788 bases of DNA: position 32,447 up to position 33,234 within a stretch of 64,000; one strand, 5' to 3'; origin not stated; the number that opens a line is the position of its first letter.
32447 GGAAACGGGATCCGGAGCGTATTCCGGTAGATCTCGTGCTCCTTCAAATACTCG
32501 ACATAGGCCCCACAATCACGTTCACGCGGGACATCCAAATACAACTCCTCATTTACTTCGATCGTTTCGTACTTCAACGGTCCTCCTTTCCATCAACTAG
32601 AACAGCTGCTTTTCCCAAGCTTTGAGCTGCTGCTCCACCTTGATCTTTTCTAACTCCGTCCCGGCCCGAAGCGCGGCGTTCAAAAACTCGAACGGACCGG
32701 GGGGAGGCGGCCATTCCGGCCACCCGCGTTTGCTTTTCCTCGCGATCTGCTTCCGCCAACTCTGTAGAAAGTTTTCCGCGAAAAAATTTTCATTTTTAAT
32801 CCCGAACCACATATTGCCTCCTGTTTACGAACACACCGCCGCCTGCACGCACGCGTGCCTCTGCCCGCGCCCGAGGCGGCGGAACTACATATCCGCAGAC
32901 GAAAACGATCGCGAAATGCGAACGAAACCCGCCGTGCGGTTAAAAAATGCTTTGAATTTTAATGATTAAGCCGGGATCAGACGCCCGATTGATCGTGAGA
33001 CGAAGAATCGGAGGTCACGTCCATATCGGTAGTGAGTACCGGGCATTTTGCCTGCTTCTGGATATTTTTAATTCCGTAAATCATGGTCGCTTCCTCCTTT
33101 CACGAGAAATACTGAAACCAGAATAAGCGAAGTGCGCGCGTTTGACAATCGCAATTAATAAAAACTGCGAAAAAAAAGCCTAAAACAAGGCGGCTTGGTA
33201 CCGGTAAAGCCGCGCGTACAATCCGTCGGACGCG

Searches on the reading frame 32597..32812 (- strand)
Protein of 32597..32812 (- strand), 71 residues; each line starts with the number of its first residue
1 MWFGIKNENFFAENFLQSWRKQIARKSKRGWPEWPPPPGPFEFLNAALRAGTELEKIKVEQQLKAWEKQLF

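Call 5: search_protein_families(library=pfam, proteins=[window:32597-32812:-], max_evalue=0.01)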
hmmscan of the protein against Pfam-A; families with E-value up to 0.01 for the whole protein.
window:32597-32812:- (71 aa): 0 families

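Call 6: find_homologous_proteins(query=window:32597-32812:-, max_evalue=10)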
Query window:32597-32812:- (71 aa): 1 proteins with E <= 10 among 1 candidates.
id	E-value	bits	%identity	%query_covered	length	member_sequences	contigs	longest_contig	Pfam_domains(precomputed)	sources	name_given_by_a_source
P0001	3.9e-41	156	100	100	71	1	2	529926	-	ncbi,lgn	ncbi:MAG: hypothetical protein AB7P04_07475 [Bacteriovoracia bacterium]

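Call 15: find_encoding_contigs(protein=P0001, flank=6000, max_places=6)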
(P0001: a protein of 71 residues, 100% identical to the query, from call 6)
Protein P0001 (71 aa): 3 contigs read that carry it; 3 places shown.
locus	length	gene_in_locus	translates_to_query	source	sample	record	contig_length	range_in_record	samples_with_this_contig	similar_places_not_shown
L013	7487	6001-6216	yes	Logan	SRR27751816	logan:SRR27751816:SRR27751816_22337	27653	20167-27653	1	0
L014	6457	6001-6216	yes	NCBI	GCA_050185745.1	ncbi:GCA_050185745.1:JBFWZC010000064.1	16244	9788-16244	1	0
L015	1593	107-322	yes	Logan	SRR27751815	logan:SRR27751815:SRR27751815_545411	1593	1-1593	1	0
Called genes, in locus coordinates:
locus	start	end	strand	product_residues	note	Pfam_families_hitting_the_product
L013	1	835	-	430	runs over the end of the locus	PF08014:MATCAP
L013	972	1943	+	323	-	PF01479:S4, PF00849:PseudoU_synth_2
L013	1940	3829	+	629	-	PF00664:ABC_membrane, PF00005:ABC_tran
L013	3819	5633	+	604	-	PF00664:ABC_membrane, PF00005:ABC_tran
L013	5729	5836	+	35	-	-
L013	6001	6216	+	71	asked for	-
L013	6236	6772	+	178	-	PF13302:Acetyltransf_3, PF13420:Acetyltransf_4, PF00583:Acetyltransf_1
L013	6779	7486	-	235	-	?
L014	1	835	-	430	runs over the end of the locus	PF08014:MATCAP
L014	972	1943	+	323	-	PF01479:S4, PF00849:PseudoU_synth_2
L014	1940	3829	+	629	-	PF00664:ABC_membrane, PF00005:ABC_tran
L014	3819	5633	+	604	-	PF00664:ABC_membrane, PF00005:ABC_tran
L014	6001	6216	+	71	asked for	-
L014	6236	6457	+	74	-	?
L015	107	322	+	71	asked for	-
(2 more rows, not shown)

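Call 17: search_protein_representatives(protein=window:32597-32812:-)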
Query: 71 residues. Proteins with E-value up to 0.001 (for the whole library): 2; up to 1e-10: 1; up to 1e-30: 1. The best 2 are listed.
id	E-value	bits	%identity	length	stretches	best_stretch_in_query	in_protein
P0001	1.2e-41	155.9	100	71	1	1-71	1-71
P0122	7.4e-05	39.0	42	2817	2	23-52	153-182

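Call 31: search_protein_families(library=ncbifam, proteins=[window:32597-32812:-], max_evalue=0.1)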
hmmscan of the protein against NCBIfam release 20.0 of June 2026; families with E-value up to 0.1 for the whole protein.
window:32597-32812:- (71 aa): 0 families

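Call 37: search_protein_families(library=padloc, proteins=[window:32597-32812:-], max_evalue=0.1)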
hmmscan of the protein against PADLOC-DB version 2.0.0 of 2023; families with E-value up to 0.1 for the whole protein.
window:32597-32812:- (71 aa): 0 families

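Call 38: search_protein_families(library=phrogs, proteins=[window:32597-32812:-], max_evalue=0.1)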
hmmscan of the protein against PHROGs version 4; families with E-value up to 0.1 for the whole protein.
window:32597-32812:- (71 aa): 0 families

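Call 42: predict_structure(protein=window:32597-32812:-)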
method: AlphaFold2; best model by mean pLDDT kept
length: 71 residues; sequences in the alignment: 1
mean_pLDDT: 62.1   pTM: 0.35
mean pLDDT of the five models: 62.1, 61.4, 61.2, 57.8, 57.2
residues with pLDDT >= 90: 0; 70-90: 15; 50-70: 50; < 50: 6
segments of 3 or more residues with pLDDT < 50: 1-5
pLDDT, mean of each block of 10 residues (from residue 1): 49 66 64 54 60 71 72 59
secondary structure, 60 per line:
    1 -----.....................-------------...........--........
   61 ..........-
elements in order: H6-26 H40-50 H53-70

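Call 60: find_related_loci(query=window:32597-32812:-, collection=viral_contigs, flank=3000)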
Query window:32597-32812:- (71 aa) in viral_contigs; peptide patterns used: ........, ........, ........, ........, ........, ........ (x = any residue, [..] = any of these).
7 stretches matched a pattern, but none encodes a relative of the query by tblastn (E <= 1e-3).

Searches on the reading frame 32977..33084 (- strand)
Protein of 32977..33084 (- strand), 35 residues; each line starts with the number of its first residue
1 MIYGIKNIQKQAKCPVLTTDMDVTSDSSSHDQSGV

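Call 5: search_protein_families(library=pfam, proteins=[window:32977-33084:-], max_evalue=0.01)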
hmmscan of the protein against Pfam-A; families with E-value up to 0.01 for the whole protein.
window:32977-33084:- (35 aa): 0 families

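Call 31: search_protein_families(library=ncbifam, proteins=[window:32977-33084:-], max_evalue=0.1)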
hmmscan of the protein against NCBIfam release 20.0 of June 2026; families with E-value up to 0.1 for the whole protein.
window:32977-33084:- (35 aa): 0 families

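Call 37: search_protein_families(library=padloc, proteins=[window:32977-33084:-], max_evalue=0.1)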
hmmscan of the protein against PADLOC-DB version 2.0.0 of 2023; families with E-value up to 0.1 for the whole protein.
window:32977-33084:- (35 aa): 0 families

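Call 38: search_protein_families(library=phrogs, proteins=[window:32977-33084:-], max_evalue=0.1)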
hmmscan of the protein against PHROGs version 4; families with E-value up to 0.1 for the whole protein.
window:32977-33084:- (35 aa): 0 families
